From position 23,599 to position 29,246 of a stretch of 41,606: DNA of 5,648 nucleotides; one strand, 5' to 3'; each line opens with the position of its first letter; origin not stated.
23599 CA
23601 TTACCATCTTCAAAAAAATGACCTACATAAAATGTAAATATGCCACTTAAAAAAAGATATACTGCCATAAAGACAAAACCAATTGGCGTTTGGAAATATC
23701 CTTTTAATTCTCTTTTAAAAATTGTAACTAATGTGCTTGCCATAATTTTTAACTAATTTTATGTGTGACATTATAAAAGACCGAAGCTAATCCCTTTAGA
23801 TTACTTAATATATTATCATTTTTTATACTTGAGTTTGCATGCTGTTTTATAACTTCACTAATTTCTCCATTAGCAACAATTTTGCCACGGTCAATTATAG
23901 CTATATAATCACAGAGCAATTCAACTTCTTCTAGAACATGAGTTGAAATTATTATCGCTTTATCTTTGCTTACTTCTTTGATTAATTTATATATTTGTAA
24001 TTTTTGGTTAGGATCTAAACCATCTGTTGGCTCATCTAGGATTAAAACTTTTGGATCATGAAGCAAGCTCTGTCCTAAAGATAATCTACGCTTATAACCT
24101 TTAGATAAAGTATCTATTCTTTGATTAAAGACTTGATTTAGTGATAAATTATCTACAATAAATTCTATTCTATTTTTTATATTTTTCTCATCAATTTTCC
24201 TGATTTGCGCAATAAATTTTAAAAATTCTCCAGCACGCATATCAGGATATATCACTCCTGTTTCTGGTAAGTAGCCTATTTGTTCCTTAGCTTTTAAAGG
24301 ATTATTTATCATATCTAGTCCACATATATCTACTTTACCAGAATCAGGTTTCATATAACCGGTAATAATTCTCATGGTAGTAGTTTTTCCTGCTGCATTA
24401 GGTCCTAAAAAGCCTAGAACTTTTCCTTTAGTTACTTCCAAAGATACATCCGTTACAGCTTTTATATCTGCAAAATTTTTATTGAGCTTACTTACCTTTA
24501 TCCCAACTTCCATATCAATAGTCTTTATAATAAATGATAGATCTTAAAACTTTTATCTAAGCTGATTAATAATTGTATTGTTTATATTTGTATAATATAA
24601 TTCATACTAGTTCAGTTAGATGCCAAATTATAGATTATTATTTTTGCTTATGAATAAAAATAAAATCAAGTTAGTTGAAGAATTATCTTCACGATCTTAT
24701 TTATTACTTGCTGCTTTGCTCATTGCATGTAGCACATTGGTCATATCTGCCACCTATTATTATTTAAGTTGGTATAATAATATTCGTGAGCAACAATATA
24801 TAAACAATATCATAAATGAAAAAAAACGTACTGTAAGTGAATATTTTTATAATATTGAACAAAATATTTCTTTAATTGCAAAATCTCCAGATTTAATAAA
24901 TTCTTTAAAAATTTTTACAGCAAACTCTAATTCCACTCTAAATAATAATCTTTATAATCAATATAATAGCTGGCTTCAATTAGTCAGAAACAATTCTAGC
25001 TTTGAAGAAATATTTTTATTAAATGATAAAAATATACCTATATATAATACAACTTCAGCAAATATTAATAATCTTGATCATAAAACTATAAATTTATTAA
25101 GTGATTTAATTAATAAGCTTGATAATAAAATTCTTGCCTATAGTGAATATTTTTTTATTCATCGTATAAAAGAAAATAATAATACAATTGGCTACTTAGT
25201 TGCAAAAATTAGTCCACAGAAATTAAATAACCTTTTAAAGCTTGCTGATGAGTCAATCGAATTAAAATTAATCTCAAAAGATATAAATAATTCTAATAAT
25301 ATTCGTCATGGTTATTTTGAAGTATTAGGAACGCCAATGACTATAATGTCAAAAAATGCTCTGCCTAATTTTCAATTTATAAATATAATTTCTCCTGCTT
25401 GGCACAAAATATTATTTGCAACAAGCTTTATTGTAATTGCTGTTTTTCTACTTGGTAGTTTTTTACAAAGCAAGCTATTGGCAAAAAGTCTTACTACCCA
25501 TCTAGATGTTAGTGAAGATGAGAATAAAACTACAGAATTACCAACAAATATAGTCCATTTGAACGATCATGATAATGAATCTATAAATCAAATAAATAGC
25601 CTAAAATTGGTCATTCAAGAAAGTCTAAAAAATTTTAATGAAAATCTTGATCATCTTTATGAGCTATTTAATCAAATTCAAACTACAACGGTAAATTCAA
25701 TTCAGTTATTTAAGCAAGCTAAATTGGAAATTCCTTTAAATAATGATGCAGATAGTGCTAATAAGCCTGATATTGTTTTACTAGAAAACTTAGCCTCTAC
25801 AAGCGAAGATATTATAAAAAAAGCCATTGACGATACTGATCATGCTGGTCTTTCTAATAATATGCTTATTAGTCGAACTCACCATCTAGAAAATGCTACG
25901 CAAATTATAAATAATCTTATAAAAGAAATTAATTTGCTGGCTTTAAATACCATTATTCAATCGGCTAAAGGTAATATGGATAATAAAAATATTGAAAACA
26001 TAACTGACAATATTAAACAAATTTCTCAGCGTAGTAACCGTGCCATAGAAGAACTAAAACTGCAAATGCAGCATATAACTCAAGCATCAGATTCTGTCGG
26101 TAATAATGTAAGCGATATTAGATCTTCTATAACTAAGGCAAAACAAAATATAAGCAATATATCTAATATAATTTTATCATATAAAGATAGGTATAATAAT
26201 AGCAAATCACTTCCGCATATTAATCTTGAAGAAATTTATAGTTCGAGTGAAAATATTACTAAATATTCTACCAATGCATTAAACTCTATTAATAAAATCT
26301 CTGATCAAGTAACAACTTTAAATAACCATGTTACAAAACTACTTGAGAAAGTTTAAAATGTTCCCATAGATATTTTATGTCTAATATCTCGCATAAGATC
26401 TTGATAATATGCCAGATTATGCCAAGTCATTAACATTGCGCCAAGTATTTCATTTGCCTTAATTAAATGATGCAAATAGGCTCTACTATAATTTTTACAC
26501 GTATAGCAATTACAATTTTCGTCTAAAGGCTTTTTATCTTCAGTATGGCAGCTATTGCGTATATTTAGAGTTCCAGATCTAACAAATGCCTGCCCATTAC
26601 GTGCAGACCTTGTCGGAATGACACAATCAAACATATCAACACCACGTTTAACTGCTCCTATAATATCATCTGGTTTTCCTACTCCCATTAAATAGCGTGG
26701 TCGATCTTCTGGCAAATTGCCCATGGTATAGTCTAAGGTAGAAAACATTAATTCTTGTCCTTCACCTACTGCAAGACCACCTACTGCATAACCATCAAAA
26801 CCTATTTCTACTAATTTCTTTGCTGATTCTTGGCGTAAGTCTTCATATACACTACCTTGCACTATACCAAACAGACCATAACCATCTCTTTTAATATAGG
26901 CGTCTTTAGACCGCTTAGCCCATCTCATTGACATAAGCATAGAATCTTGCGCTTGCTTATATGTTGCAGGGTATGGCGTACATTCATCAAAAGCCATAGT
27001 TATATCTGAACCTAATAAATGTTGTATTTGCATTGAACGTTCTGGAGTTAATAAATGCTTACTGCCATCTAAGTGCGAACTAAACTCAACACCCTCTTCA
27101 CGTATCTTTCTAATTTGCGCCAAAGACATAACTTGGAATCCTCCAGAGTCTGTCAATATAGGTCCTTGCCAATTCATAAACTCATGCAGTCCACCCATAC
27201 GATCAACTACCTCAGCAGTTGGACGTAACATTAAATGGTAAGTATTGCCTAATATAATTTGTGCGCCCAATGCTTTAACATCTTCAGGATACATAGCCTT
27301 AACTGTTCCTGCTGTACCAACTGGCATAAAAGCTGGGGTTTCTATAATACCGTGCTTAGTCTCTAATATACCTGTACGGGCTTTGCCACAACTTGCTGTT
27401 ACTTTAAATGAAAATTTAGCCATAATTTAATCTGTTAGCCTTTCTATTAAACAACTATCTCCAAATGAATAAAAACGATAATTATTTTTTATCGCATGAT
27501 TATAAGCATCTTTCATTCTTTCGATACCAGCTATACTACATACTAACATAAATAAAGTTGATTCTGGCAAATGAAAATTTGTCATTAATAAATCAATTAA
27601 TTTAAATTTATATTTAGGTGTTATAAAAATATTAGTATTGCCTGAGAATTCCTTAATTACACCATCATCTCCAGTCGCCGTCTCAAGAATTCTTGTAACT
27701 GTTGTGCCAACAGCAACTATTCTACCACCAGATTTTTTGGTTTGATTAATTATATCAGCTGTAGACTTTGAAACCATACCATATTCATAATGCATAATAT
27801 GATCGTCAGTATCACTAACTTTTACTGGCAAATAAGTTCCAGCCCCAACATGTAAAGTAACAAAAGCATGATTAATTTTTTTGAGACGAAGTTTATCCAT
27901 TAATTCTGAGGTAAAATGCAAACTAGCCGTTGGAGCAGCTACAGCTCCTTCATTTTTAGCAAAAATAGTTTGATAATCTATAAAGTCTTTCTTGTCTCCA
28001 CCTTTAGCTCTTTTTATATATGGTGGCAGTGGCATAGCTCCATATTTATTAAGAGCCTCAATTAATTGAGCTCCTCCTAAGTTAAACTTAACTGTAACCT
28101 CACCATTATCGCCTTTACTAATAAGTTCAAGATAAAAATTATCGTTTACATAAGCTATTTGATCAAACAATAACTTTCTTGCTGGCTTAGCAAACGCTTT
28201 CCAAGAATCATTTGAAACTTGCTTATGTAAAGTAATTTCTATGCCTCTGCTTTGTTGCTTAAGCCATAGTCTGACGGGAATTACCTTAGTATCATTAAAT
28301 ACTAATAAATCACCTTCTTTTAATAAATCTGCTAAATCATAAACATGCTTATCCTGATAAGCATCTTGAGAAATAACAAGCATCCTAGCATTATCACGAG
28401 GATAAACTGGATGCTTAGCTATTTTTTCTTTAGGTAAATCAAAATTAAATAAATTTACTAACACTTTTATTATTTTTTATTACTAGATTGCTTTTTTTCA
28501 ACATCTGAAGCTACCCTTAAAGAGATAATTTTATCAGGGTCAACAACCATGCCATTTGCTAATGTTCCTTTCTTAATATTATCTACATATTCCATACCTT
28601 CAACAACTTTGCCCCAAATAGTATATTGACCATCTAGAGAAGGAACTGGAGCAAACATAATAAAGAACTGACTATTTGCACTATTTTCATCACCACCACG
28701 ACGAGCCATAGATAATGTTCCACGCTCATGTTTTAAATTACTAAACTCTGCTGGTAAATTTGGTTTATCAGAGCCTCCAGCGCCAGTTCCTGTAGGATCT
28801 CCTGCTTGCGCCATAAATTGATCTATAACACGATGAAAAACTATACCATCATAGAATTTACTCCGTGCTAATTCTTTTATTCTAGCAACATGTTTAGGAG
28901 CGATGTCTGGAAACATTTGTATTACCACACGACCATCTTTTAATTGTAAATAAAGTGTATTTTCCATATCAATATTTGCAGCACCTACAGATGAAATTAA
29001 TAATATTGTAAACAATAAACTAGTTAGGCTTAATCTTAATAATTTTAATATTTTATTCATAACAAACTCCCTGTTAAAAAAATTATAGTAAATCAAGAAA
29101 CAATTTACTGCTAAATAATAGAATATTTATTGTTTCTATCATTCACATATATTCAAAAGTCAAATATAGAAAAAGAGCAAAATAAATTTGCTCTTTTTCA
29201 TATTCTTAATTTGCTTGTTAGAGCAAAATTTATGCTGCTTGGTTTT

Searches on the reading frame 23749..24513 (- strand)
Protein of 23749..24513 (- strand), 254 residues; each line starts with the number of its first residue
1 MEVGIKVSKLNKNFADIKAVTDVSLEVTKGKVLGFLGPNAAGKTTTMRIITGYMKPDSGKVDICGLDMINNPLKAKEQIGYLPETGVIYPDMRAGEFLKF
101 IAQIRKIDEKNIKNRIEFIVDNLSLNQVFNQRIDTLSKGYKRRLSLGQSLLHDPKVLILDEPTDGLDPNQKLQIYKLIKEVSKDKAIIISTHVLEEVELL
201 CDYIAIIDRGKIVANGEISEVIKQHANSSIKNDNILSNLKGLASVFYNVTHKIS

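Call 37: search_protein_families(library=pfam, proteins=[window:23749-24513:-])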
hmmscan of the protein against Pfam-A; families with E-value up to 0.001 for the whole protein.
window:23749-24513:- (254 aa): 3 families
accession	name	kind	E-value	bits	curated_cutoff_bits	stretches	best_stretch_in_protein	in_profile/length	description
PF00005.33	ABC_tran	-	5.6e-27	95.4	25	1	21-163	2-136/137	ABC transporter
PF13304.12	AAA_21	-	4.6e-11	43.8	27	1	78-192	166-298/304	AAA domain, putative AbiEii toxin, Type IV TA system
PF13175.12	AAA_15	-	0.00078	19.6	32.1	0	100-192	271-369/374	AAA ATPase domain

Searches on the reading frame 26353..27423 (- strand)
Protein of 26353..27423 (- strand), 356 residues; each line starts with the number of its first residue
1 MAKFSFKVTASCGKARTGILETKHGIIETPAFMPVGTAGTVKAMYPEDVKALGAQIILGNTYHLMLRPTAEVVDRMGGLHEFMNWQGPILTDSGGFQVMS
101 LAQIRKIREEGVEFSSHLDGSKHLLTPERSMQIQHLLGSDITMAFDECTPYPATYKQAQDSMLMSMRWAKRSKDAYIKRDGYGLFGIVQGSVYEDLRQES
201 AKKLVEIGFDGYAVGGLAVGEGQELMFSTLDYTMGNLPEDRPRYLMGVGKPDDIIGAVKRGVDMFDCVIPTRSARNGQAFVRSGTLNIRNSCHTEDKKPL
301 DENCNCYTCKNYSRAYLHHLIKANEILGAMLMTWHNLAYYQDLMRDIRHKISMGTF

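Call 37: search_protein_families(library=pfam, proteins=[window:26353-27423:-])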
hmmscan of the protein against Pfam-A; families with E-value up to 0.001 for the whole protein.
window:26353-27423:- (356 aa): 1 family
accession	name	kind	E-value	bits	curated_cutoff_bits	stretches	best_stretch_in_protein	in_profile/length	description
PF01702.25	TGT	-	1.1e-163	544.8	26.3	1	14-356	2-344/357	Queuine tRNA-ribosyltransferase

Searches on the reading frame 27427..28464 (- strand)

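Call 37: search_protein_families(library=pfam, proteins=[window:27427-28464:-])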
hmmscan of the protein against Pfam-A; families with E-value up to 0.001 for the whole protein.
window:27427-28464:- (345 aa): 1 family
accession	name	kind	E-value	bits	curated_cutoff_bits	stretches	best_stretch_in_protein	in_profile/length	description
PF02547.20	Queuosine_synth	-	5e-120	400.9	25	1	4-340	2-322/322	Queuosine biosynthesis protein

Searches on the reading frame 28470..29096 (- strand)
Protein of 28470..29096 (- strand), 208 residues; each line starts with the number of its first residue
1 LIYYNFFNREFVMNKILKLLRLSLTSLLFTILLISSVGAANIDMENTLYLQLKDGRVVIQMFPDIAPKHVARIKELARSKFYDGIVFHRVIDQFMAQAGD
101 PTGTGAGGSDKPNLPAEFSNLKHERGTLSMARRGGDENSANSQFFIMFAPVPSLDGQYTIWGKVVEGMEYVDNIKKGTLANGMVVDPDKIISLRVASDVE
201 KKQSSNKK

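Call 37: search_protein_families(library=pfam, proteins=[window:28470-29096:-])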
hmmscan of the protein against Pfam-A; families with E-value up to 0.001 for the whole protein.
window:28470-29096:- (208 aa): 1 family
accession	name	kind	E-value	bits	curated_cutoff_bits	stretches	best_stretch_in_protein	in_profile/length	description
PF00160.26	Pro_isomerase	-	8.4e-45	153.3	21.7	1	50-194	4-158/159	Cyclophilin type peptidyl-prolyl cis-trans isomerase/CLD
